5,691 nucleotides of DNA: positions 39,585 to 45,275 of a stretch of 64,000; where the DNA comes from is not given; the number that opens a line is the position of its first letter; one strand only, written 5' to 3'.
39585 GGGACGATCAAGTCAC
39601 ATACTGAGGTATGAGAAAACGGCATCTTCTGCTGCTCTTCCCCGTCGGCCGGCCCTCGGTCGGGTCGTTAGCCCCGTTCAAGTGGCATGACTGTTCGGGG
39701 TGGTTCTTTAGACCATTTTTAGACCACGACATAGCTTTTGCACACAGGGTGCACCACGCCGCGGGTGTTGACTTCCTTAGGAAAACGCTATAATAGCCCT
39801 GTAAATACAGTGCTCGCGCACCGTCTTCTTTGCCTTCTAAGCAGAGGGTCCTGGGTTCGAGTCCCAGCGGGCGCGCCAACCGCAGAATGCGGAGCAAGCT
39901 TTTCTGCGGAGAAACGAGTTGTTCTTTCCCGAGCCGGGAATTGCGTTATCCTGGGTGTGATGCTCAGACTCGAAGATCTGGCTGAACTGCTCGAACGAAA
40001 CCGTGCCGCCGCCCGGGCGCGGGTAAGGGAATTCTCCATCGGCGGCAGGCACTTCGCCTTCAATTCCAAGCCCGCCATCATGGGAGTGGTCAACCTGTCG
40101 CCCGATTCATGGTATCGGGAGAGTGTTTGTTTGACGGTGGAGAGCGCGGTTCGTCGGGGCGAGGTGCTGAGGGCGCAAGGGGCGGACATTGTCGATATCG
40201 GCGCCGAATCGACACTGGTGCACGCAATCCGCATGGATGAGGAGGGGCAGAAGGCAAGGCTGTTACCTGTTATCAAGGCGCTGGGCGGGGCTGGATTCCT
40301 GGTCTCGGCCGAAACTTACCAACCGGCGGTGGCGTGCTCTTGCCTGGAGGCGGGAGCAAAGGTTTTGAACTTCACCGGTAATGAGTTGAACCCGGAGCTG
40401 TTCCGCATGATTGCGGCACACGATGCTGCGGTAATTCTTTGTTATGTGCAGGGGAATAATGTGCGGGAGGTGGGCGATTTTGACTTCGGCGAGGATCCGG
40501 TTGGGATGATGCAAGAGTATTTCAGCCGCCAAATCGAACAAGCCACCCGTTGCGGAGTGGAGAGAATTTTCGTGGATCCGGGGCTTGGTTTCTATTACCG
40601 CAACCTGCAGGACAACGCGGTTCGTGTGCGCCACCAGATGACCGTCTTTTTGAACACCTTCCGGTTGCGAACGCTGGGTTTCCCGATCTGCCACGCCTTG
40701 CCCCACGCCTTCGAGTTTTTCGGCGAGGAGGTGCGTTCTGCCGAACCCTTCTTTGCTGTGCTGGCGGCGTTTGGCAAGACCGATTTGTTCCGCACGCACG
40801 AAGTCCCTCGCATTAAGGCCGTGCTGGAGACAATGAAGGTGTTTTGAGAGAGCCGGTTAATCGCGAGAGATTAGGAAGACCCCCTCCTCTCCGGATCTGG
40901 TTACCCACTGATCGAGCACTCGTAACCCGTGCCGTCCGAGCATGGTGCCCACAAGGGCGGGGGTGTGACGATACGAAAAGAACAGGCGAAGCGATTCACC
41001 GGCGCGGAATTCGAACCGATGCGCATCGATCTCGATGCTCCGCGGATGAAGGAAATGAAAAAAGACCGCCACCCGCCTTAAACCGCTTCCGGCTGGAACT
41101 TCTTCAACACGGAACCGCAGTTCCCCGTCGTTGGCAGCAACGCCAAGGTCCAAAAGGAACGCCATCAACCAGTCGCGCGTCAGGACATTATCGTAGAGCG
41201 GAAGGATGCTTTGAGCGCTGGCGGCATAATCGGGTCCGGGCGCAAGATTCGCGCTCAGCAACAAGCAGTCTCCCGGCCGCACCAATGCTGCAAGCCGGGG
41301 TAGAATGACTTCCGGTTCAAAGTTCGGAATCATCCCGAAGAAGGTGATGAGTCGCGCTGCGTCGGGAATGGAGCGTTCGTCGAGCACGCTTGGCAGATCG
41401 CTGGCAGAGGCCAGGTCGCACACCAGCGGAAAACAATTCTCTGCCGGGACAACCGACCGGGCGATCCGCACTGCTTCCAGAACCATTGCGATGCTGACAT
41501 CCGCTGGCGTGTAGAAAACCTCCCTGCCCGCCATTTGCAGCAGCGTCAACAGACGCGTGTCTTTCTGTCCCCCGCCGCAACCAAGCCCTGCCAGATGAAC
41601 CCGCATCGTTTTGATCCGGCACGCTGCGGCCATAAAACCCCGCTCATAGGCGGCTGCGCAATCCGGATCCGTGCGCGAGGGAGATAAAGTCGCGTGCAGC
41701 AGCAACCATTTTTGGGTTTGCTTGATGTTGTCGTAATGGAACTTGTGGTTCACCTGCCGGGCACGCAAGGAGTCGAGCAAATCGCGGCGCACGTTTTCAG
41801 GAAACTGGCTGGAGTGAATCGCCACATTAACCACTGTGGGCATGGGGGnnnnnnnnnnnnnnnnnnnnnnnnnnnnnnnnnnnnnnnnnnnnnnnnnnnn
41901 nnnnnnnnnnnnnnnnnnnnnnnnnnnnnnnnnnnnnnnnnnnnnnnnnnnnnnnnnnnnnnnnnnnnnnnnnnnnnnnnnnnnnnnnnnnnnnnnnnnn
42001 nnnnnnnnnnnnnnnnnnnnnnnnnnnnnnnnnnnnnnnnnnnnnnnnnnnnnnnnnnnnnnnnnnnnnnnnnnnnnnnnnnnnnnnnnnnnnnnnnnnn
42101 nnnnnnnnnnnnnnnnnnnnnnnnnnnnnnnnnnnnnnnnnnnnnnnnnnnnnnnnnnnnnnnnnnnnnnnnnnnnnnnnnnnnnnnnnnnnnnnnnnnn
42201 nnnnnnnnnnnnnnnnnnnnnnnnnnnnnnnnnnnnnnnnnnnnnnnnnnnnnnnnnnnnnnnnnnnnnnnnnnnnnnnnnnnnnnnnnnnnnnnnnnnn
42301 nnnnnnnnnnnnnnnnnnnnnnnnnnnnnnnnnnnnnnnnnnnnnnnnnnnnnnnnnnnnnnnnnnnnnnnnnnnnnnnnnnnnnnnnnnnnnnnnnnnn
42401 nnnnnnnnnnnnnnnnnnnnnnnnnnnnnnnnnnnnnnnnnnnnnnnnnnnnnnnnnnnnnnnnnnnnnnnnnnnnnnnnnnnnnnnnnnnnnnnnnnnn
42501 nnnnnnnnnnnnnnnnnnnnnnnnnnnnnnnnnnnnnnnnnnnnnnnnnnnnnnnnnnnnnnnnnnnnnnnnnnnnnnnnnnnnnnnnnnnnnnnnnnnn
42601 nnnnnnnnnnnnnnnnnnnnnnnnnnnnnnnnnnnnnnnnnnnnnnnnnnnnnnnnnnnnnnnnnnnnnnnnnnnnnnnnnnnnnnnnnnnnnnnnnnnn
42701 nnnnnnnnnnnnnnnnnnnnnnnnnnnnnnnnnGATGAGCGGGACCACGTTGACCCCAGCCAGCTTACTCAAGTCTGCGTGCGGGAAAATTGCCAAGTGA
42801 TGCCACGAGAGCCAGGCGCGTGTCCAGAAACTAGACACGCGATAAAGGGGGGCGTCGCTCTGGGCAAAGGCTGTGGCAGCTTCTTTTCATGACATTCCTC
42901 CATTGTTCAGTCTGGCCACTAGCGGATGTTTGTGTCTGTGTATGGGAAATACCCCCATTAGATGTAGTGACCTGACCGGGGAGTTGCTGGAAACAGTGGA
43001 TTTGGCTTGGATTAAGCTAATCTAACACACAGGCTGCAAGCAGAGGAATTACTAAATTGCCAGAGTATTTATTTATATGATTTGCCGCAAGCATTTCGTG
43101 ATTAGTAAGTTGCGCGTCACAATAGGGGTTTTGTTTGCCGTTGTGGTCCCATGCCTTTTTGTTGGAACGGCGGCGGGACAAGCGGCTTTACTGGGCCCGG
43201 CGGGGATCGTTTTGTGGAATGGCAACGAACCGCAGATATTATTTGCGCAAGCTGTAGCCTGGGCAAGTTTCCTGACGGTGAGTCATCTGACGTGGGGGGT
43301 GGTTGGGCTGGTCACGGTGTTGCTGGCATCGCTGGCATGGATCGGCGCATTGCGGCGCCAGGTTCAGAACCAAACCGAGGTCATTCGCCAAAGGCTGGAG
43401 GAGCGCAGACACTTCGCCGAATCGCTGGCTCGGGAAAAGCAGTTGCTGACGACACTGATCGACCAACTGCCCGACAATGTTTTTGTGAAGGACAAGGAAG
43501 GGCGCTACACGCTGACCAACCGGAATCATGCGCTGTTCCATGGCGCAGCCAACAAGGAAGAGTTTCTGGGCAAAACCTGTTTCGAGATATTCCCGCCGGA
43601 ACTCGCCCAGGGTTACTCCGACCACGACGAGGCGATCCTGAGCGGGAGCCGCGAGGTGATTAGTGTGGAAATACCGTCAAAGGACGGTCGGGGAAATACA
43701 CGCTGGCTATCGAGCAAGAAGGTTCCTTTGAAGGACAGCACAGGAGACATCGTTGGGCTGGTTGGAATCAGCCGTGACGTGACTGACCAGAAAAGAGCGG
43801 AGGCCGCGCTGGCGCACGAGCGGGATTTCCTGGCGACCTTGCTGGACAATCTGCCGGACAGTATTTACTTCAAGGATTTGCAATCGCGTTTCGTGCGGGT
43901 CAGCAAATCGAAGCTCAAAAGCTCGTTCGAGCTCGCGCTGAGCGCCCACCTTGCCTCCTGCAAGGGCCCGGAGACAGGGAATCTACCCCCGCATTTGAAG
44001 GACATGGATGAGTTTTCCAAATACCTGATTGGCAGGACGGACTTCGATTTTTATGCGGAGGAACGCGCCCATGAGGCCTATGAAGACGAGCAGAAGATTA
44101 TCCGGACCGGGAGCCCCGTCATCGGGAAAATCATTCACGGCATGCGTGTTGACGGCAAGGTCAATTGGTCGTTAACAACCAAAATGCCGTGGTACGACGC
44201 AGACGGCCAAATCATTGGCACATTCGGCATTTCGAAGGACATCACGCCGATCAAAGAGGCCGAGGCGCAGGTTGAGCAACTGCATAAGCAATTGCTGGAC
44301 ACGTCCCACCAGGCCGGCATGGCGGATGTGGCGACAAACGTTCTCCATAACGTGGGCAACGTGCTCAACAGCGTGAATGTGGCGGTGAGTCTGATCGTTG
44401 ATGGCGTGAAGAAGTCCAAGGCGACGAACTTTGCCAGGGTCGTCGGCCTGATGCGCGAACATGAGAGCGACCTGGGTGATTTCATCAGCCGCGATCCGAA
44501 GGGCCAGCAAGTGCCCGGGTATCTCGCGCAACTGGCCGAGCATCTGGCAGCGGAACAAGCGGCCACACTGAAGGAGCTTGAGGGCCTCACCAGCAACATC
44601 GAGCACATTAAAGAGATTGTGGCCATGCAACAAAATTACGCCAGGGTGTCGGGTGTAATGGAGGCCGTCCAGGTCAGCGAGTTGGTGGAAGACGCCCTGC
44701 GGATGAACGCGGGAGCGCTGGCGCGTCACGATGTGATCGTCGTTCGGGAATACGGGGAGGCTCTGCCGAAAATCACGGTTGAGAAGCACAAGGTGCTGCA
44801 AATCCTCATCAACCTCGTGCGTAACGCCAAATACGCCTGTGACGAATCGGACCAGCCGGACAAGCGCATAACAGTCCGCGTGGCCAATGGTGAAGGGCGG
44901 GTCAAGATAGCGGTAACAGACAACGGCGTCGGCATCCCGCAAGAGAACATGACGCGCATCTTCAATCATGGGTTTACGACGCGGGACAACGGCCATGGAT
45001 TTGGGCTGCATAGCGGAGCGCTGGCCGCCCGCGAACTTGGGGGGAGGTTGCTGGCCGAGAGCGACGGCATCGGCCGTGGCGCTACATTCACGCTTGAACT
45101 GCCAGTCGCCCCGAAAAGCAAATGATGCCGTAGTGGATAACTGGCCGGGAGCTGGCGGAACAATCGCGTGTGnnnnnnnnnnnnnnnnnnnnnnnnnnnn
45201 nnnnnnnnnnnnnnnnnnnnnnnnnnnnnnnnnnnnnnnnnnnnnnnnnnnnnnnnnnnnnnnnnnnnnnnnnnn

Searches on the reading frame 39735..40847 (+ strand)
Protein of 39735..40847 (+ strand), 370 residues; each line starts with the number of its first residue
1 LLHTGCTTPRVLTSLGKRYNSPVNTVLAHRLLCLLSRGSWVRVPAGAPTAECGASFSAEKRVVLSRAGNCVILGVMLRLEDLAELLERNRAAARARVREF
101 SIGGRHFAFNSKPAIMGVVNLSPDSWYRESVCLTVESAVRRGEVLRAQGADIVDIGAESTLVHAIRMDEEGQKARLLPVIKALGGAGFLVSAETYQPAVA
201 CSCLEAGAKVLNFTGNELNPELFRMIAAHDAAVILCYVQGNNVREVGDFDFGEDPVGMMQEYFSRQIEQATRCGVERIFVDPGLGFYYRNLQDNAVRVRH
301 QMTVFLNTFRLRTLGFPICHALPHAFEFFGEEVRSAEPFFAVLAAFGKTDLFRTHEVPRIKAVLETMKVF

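Call 43: search_protein_families(library=pfam, proteins=[window:39735-40847:+])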
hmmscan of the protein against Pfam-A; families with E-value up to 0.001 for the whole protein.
window:39735-40847:+ (370 aa): 1 family
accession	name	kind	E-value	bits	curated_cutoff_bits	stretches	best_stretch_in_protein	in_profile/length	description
PF00809.28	Pterin_bind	-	2.4e-31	109.7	25.5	1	116-295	1-183/244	Pterin binding enzyme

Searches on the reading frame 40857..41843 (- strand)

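Call 43: search_protein_families(library=pfam, proteins=[window:40857-41843:-])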
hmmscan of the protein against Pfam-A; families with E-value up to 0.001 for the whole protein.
window:40857-41843:- (328 aa): 1 family
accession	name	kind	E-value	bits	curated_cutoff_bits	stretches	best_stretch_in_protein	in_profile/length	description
PF10017.15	Methyltransf_33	-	8.4e-14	51.8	23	1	81-325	62-302/304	Histidine-specific methyltransferase, SAM-dependent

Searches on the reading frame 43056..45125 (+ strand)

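Call 43: search_protein_families(library=pfam, proteins=[window:43056-45125:+])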
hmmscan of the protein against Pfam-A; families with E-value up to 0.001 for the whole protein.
window:43056-45125:+ (689 aa): 6 families
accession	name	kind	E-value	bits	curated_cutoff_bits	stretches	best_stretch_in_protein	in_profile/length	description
PF08448.16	PAS_4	-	1.4e-35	122.3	23.1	2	136-247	2-110/110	PAS fold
PF02518.31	HATPase_c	-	5.1e-17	62.8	26.4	1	579-685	5-110/111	Histidine kinase-, DNA gyrase B-, and HSP90-like ATPase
PF13426.13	PAS_9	-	2.4e-12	47.5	27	1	139-244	1-103/103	PAS domain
PF00989.32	PAS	-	5.5e-08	33.3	22.6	1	132-242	4-113/113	PAS fold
PF08447.18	PAS_3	-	0.00033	21.3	25.6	0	167-238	16-88/89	PAS fold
PF14501.12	HATPase_c_5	-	0.00056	20.2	22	0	576-668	2-89/102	GHKL domain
